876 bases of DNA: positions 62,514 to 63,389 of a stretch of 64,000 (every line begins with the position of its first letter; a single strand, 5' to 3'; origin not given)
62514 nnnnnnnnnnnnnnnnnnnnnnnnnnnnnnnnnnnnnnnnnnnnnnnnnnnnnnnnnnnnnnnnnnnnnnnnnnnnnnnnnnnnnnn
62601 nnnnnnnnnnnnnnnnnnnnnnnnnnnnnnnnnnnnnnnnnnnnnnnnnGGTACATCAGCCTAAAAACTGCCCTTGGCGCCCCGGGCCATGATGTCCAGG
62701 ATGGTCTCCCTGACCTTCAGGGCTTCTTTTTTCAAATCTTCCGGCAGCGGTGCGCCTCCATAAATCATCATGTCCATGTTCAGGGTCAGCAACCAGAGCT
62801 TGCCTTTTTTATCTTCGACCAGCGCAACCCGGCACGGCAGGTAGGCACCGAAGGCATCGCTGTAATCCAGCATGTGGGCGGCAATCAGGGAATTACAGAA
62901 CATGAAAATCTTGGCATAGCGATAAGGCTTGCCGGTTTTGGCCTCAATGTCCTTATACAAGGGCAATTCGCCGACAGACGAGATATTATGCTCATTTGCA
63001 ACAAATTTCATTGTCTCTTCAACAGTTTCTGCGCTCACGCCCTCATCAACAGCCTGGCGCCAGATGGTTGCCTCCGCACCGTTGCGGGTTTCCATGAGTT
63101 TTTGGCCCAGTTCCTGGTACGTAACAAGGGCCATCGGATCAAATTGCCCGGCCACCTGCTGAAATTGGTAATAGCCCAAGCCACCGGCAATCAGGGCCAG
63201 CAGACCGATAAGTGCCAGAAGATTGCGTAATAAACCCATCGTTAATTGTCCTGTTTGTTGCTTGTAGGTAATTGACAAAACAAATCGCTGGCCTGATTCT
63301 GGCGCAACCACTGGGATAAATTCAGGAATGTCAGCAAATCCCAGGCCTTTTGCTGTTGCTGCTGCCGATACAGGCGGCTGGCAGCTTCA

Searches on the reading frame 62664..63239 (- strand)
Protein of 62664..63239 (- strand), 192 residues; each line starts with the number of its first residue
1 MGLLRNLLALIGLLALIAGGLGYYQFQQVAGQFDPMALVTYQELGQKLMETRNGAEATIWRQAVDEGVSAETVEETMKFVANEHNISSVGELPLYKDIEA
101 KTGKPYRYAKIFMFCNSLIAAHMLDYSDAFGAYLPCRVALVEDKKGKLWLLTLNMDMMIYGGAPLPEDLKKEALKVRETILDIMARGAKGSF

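Call 57: find_encoding_contigs(protein=window:62664-63239:-, flank=10000, max_places=3)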
Protein seq(192 aa) (192 aa): 2 contigs read that carry it; 2 places shown.
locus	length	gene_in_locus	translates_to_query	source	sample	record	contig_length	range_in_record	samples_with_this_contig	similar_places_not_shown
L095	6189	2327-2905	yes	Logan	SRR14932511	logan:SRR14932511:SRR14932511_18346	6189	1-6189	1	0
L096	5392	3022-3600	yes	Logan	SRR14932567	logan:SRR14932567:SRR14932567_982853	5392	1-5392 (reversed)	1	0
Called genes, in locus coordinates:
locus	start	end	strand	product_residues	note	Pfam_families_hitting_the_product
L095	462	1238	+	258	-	-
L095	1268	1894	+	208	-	PF01656:CbiA, PF09140:MipZ (weak), PF13614:AAA_31 (weak)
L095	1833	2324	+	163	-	PF13428:TPR_14 (faint), PF13432:TPR_16, PF13414:TPR_11 (faint), PF14559:TPR_19 (weak)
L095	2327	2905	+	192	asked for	PF03625:DUF302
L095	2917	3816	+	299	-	PF06189:5-nucleotidase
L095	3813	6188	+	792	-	?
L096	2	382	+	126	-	?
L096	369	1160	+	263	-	-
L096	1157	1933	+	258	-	-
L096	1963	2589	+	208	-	PF01656:CbiA, PF09140:MipZ (weak), PF13614:AAA_31 (weak)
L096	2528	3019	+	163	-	PF13428:TPR_14 (faint), PF13432:TPR_16, PF13414:TPR_11 (faint), PF14559:TPR_19 (weak)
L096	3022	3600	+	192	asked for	PF03625:DUF302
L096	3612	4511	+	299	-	PF06189:5-nucleotidase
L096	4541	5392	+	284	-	?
